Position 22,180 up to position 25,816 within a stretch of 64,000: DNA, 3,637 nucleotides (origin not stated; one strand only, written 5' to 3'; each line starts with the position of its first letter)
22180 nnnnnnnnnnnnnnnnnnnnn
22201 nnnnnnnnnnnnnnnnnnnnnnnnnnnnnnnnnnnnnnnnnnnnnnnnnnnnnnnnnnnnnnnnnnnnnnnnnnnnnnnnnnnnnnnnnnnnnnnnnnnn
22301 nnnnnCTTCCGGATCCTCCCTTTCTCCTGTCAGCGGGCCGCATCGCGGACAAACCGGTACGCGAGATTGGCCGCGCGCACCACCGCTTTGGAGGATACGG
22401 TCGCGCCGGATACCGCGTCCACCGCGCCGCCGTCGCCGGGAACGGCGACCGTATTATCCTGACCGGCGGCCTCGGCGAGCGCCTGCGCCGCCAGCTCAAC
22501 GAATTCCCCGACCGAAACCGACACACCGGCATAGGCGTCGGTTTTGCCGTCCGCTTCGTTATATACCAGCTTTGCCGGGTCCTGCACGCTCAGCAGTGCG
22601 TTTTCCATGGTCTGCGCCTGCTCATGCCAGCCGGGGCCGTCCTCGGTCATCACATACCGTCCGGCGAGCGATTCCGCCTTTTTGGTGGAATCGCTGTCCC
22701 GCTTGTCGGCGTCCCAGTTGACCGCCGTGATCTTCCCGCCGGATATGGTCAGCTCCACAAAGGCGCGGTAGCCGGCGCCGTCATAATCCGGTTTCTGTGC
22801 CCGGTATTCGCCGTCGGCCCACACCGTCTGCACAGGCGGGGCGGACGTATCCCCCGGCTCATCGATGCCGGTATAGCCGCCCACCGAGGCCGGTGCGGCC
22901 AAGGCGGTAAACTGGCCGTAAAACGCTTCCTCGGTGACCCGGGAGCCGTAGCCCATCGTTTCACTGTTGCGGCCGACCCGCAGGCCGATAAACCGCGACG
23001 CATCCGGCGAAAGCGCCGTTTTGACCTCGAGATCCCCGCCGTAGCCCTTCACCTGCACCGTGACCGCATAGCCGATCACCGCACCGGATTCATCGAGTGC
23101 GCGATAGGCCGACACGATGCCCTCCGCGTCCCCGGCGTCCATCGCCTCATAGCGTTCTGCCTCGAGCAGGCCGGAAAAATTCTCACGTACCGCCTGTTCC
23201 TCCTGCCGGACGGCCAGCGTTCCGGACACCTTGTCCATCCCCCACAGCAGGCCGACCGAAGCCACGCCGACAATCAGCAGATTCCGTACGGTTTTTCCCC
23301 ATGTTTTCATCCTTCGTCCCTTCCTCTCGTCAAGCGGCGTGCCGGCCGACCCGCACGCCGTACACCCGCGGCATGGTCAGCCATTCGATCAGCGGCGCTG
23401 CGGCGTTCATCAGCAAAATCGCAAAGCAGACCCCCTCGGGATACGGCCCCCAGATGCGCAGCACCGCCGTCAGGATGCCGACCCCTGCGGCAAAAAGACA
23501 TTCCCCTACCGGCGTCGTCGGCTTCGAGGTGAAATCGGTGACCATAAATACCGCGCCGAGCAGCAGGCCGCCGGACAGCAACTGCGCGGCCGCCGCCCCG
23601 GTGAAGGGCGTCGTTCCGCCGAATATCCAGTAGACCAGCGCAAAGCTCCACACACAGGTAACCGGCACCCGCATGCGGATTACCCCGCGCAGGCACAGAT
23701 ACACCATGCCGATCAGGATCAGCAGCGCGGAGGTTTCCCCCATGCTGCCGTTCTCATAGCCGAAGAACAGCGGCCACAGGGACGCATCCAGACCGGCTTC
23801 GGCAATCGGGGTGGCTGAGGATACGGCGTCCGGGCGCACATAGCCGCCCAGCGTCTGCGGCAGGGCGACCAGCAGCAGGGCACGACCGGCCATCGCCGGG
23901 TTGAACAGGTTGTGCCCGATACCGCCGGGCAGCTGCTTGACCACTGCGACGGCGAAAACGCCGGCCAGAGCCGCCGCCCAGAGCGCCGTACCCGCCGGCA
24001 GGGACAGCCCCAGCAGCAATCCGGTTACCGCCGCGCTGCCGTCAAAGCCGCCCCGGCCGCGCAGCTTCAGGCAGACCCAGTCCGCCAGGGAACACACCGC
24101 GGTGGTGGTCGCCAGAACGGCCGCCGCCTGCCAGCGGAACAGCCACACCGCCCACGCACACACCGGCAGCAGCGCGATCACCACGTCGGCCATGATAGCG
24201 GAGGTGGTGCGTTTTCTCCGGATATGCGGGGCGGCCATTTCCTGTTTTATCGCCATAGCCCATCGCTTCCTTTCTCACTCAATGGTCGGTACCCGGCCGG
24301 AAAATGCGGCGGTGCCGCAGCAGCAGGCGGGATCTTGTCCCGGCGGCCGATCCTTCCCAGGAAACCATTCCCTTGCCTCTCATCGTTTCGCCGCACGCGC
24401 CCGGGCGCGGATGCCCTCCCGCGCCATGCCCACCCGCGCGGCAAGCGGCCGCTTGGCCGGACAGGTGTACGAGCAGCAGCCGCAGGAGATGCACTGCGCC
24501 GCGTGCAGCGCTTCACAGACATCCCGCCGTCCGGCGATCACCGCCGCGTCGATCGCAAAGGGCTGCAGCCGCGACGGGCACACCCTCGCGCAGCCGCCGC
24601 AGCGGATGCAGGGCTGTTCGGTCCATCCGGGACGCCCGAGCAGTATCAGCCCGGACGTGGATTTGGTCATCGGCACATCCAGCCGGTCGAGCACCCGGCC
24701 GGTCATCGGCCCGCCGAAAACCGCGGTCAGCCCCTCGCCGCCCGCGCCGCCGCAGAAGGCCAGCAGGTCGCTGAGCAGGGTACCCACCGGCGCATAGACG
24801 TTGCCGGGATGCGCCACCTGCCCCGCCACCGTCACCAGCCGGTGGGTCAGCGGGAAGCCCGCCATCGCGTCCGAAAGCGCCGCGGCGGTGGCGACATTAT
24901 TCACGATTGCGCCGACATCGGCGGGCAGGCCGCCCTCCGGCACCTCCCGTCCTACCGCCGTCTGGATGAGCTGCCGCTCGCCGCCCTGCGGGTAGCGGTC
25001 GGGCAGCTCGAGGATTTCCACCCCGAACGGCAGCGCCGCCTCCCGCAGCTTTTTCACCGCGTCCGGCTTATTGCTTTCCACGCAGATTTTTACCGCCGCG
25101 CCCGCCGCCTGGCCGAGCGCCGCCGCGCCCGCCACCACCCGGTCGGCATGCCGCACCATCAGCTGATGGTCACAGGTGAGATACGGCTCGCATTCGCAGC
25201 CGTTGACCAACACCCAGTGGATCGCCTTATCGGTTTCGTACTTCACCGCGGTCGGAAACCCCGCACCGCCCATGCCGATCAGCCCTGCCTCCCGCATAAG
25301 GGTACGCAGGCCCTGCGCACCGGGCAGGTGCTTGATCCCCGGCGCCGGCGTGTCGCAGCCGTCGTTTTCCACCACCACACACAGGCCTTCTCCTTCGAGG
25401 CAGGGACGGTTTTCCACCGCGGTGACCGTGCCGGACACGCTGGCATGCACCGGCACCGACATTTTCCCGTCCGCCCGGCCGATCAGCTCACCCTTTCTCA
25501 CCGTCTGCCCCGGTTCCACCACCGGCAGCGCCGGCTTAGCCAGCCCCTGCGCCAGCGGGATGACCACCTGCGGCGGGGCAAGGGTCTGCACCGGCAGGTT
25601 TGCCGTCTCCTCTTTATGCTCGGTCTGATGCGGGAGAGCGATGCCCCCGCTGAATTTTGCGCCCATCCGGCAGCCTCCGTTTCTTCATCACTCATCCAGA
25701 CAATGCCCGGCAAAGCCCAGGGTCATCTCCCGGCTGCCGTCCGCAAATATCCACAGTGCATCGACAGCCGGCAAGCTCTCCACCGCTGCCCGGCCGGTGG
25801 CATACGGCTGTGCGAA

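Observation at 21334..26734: Non-canonical Rnf-like operon: apbE-rnfC-rnfD-rnfG*-rnfE/A fusion, with no rnfB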

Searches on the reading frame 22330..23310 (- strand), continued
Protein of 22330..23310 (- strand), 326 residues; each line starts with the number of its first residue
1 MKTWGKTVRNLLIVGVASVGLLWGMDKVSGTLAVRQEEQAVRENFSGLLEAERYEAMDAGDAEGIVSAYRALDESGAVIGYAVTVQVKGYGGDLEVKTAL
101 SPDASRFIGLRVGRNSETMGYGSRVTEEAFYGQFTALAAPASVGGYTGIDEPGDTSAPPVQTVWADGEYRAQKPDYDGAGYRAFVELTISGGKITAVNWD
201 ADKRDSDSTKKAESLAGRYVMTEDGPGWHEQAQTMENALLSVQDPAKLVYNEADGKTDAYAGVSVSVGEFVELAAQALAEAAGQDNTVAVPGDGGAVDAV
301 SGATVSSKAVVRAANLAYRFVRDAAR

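Call 73: find_encoding_contigs(protein=P0071, flank=8000, max_places=1)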
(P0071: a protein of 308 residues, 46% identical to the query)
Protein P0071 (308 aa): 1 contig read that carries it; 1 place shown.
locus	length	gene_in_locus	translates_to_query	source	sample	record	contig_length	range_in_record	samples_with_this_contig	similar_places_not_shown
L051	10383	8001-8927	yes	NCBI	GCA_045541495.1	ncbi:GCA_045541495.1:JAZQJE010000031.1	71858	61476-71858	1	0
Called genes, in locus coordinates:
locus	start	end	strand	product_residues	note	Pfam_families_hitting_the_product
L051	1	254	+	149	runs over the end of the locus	PF01451:LMWPc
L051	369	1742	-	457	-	PF01225:Mur_ligase, PF08245:Mur_ligase_M, PF02875:Mur_ligase_C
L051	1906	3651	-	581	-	PF02690:Na_Pi_cotrans, PF01895:PhoU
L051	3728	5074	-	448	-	PF03703:bPH_2 (weak)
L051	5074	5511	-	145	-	PF03703:bPH_2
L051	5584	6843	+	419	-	PF13375:RnfC_N, PF01512:Complex1_51K, PF10531:SLBB (faint), PF12838:Fer4_7 (weak)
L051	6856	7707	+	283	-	PF03116:NQR2_RnfD_RnfE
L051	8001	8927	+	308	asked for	PF04205:FMN_bind (weak)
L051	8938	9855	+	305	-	-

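Call 74: find_encoding_contigs(protein=P0044, flank=8000, max_places=1)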
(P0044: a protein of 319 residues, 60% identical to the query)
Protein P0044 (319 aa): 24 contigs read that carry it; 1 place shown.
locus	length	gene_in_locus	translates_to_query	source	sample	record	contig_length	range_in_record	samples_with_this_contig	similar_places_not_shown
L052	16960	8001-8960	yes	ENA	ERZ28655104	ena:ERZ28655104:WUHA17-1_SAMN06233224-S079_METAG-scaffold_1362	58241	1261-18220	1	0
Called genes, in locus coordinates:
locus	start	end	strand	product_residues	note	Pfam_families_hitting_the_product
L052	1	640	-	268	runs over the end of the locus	PF00561:Abhydrolase_1, PF12146:Hydrolase_4, PF12697:Abhydrolase_6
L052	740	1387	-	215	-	PF13560:HTH_31 (weak), PF01381:HTH_3, PF20124:DUF6514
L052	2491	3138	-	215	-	PF06445:GyrI-like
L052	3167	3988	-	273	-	PF00248:Aldo_ket_red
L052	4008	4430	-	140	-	PF08239:SH3_3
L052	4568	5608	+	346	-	PF02424:ApbE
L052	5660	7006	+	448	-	PF13375:RnfC_N, PF01512:Complex1_51K, PF10531:SLBB, PF12797:Fer4_2 (faint)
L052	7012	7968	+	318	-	PF03116:NQR2_RnfD_RnfE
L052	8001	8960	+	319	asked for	PF04205:FMN_bind (weak)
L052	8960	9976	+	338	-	-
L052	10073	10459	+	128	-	PF00312:Ribosomal_S15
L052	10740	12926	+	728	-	PF01138:RNase_PH, PF03725:RNase_PH_C, PF22675:KH-I_KHDC4-BBP (faint), PF03726:PNPase, PF01138:RNase_PH, PF00013:KH_1, PF00575:S1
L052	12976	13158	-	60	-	-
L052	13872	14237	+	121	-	PF03862:SpoVAC_SpoVAEB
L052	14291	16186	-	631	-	PF02518:HATPase_c (weak), PF13589:HATPase_c_3, PF00183:HSP90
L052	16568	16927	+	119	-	PF05164:ZapA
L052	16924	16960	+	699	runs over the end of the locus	PF01136:Peptidase_U32, PF12392:DUF3656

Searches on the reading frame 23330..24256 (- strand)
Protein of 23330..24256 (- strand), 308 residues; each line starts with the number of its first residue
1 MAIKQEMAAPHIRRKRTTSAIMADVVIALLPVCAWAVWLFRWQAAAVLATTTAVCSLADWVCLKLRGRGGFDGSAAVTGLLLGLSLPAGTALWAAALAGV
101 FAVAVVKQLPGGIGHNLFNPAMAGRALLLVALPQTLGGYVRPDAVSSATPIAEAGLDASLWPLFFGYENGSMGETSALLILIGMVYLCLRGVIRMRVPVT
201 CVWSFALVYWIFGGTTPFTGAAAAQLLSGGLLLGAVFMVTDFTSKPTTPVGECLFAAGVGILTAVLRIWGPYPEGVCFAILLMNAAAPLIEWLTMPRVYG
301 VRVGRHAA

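Call 3: search_protein_families(library=pfam, proteins=[window:23330-24256:-], max_evalue=0.1)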
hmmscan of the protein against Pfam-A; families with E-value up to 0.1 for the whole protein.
window:23330-24256:- (308 aa): 1 family
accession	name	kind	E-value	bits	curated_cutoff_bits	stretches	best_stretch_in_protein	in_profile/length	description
PF03116.20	NQR2_RnfD_RnfE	-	3.8e-97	325.7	27.7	1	8-300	4-296/296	NQR2, RnfD, RnfE family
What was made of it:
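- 23330..24256 (-): RnfD: membrane subunit with a predicted covalent-FMN threonine (SSAT, aa 146-149). PF03116 E 3.8e-97 (call 3).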

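Call 4: search_protein_families(library=ncbifam, proteins=[window:23330-24256:-], max_evalue=0.1)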
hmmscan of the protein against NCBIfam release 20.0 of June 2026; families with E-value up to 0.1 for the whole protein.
window:23330-24256:- (308 aa): 7 families
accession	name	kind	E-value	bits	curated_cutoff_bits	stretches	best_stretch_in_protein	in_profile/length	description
TIGR01946.1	rnfD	subfamily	3e-74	250.3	207.05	2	142-300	159-326/327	RnfABCDGE type electron transport complex subunit D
NF002011.0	PRK00816.1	equivalog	3.1e-54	184.4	415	2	7-150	6-153/352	electron transport complex subunit RsxD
NF003756.0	PRK05349.1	equivalog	5.2e-42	144.2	414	1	49-295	126-393/406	NADH:ubiquinone reductase (Na(+)-transporting) subunit B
TIGR01937.1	nqrB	equivalog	3.1e-37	128.4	349.9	2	157-295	262-406/413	NADH:ubiquinone reductase (Na(+)-transporting) subunit B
NF041838.1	rnfD_Methano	equivalog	1.3e-34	119.9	400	1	8-299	7-285/285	Rnf electron transport complex subunit RnfD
NF002181.0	PRK01024.1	equivalog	2.5e-29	102.4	792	2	158-295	344-495/503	Na(+)-transporting NADH-quinone reductase subunit B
TIGR04207.1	halo_sig_pep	domain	0.078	12.6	24.6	1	207-225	11-29/30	surface glycoprotein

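Call 67: search_solved_structures(query=window:23330-24256:-, max_evalue=1e-10, show_alignments=2)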
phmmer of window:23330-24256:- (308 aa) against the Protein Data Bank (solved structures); distinct sequences matched with E-value up to 1e-10: 6.
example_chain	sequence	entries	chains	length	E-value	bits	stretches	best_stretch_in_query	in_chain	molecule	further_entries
7zc6_D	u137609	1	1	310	1.1e-62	215.6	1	8-300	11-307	RnfD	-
9eri_D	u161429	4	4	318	1.2e-56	195.7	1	8-302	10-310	Na(+)-translocating ferredoxin:NAD(+) oxidoreductase complex subunit D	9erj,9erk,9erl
8ahx_D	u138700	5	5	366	3.7e-45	158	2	148-303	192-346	Ion-translocating oxidoreductase complex subunit D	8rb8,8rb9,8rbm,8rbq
9lrr_B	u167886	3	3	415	1.4e-20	77.3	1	74-306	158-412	Na(+)-translocating NADH-quinone reductase subunit B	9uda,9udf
7xk3_B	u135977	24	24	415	1.5e-20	77.2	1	75-306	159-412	Na(+)-translocating NADH-quinone reductase subunit B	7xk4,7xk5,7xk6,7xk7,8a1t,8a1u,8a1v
9ud3_B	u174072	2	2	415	6.5e-20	75.1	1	75-306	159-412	Na(+)-translocating NADH-quinone reductase subunit B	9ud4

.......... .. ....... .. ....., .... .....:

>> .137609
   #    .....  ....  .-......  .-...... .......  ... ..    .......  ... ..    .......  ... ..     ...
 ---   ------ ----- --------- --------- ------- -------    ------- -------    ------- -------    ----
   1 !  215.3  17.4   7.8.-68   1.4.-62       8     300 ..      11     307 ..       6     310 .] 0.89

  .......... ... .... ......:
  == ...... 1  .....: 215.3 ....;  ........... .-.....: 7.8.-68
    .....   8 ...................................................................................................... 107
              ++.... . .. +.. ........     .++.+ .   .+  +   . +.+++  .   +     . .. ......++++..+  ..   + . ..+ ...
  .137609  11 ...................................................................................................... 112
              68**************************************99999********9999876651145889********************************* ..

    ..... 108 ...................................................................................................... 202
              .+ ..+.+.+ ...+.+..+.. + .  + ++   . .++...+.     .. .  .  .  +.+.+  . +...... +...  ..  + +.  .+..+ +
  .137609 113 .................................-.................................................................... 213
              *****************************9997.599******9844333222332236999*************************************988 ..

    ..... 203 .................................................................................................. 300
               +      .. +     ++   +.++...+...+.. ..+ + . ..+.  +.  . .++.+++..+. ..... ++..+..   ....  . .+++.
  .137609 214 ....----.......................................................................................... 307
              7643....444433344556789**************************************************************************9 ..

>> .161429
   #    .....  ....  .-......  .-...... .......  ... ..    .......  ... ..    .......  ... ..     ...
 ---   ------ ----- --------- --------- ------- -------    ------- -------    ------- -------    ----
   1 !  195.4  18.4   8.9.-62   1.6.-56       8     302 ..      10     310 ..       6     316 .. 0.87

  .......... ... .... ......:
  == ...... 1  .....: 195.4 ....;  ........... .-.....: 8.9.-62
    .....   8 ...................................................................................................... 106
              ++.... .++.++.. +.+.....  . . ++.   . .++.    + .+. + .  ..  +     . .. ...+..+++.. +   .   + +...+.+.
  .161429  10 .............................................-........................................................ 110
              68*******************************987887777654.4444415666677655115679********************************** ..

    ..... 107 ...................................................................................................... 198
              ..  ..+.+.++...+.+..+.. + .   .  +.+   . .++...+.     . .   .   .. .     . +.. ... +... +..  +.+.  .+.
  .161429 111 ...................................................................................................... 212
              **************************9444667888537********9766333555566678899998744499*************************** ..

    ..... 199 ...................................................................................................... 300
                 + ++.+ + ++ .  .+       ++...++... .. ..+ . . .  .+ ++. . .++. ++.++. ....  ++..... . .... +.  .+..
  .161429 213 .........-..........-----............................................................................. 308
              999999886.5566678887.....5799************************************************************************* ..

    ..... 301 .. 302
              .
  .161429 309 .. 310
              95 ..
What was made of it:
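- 23330..24256 (-): Full-length alignment to solved RnfD 7zc6_D at E 1.1e-62, with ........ aligned to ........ (call 67).
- On Rnf complex (ferredoxin:NAD+ oxidoreductase, RnfCDGEAB): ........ aligns with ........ of 7zc6_D (calls 3, 67).
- Checked: The SSAT motif aligns with TTAT of the solved RnfD 7zc6_D (calls 3, 67).
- Subunit identities are firm (calls 3, 4, 67).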

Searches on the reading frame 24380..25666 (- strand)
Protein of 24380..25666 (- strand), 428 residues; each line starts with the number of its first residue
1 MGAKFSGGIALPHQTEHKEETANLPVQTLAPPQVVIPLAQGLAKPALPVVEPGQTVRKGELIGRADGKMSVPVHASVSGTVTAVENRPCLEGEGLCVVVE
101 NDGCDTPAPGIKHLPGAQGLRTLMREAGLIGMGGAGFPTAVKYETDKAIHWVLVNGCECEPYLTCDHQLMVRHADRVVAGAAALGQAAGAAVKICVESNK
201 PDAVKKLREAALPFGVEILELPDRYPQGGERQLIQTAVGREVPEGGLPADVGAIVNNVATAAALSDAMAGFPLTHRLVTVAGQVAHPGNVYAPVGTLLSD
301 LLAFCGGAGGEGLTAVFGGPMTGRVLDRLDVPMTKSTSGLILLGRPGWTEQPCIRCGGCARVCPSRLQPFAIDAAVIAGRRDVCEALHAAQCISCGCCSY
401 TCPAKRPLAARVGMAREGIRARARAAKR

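Call 3: search_protein_families(library=pfam, proteins=[window:24380-25666:-], max_evalue=0.1)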
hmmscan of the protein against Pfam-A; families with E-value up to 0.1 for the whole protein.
window:24380-25666:- (428 aa): 16 families
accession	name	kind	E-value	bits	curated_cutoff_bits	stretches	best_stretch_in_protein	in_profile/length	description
PF01512.22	Complex1_51K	-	1.3e-43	148.9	31.2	1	125-264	2-148/150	Nuo51 FMN-binding domain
PF13375.12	RnfC_N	-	1.8e-25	89.3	25.6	1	4-103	2-100/101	RnfC Barrel sandwich hybrid domain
PF10531.15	SLBB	-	4.5e-10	39.6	27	1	278-323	2-53/55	SLBB domain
PF12838.12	Fer4_7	-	5.3e-05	24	27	1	353-404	2-50/52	4Fe-4S dicluster domain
PF13237.11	Fer4_10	-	0.00011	22.5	25.5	1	350-403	6-53/53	4Fe-4S dicluster domain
PF12837.12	Fer4_6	-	0.00015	22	25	1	346-365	2-21/24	4Fe-4S binding domain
PF14697.11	Fer4_21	-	0.00046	20.7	35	1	350-404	5-53/59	4Fe-4S dicluster domain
PF12797.12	Fer4_2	-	0.00057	20.1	24.5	1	351-365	8-22/22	4Fe-4S binding domain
PF13183.11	Fer4_8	-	0.0013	19.7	27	1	352-405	4-67/68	4Fe-4S dicluster domain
PF00037.32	Fer4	-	0.0018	18.5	21.1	1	353-364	8-19/24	4Fe-4S binding domain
PF13187.11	Fer4_9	-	0.035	14.6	27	1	351-366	35-50/52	4Fe-4S dicluster domain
PF13534.11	Fer4_17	-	0.046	14.7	22.2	0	353-404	2-58/61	4Fe-4S dicluster domain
PF05896.17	NQRA_N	-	0.058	14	25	0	49-85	43-79/94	NqrA N-terminal barrel-sandwich hybrid domain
PF01551.29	Peptidase_M23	-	0.062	13.9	28.7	0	50-65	57-72/96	Peptidase family M23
PF12800.12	Fer4_4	-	0.072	13.9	24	0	353-364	4-15/17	4Fe-4S binding domain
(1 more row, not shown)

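Call 4: search_protein_families(library=ncbifam, proteins=[window:24380-25666:-], max_evalue=0.1)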
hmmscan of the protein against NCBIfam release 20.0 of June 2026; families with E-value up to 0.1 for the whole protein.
window:24380-25666:- (428 aa): 33 families (the best 25 are shown)
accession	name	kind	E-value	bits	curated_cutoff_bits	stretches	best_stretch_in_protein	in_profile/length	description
TIGR01945.1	rnfC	subfamily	1.5e-114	382.9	245.95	1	5-421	4-433/435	RnfABCDGE type electron transport complex subunit C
NF003454.1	PRK05035.1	equivalog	5.5e-108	361.8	345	1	4-427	5-443/556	electron transport complex subunit RsxC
TIGR04481.1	PR_assoc_PrdC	equivalog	2.1e-51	175.1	490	1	35-342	2-304/425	proline reductase-associated electron transfer protein PrdC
NF041837.1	rnfC_Methano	equivalog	1.3e-44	152.8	650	2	236-420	239-427/438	Rnf electron transport complex subunit RnfC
TIGR01959.1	nuoF_fam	equivalog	6.3e-11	41.3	558.65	2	123-191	41-113/410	NADH-quinone oxidoreductase subunit NuoF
NF003761.0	PRK05352.1-4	equivalog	3.9e-07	29.1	450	2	351-414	374-439/449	Na(+)-translocating NADH-quinone reductase subunit A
NF010120.0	PRK13596.1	equivalog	8.2e-07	27.9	389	1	123-190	46-118/433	NADH-quinone oxidoreductase subunit NuoF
TIGR01971.1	NuoI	subfamily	8.1e-06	25.4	113.05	1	340-405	32-96/121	NADH-quinone oxidoreductase, chain I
NF042909.1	FMH_DH_FwdF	exception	7.4e-05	22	375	1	349-421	255-325/336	tungsten-dependent formylmethanofuran dehydrogenase subunit FwdF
NF004538.0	PRK05888.1-4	equivalog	7.7e-05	22.4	135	1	331-405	41-115/162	NADH-quinone oxidoreductase subunit NuoI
NF008436.0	PRK11278.1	equivalog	0.00011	21.3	749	1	122-183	53-119/448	NADH-quinone oxidoreductase subunit NuoF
NF043039.1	HgcAB_like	equivalog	0.00017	21.3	285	1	349-404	298-346/350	HgcAB-like fusion protein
NF009053.0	PRK12387.1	subfamily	0.00029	20.6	204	1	344-404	31-87/180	formate hydrogenlyase complex iron-sulfur subunit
NF058577.1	FdxA_fam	equivalog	0.00046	20.3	65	1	351-365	36-50/52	4Fe-4S ferredoxin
NF040864.1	HgcB_ferredoxin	equivalog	0.0007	19.4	99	1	350-406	13-60/93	mercury methylation ferredoxin HgcB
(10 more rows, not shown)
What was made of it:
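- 24380..25666 (-): RnfC: cytoplasmic NADH/FMN-binding subunit with two [4Fe-4S] motifs (aa 353-364 and 392-403). Domains RnfC_N, Complex1_51K and SLBB (calls 3, 4).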
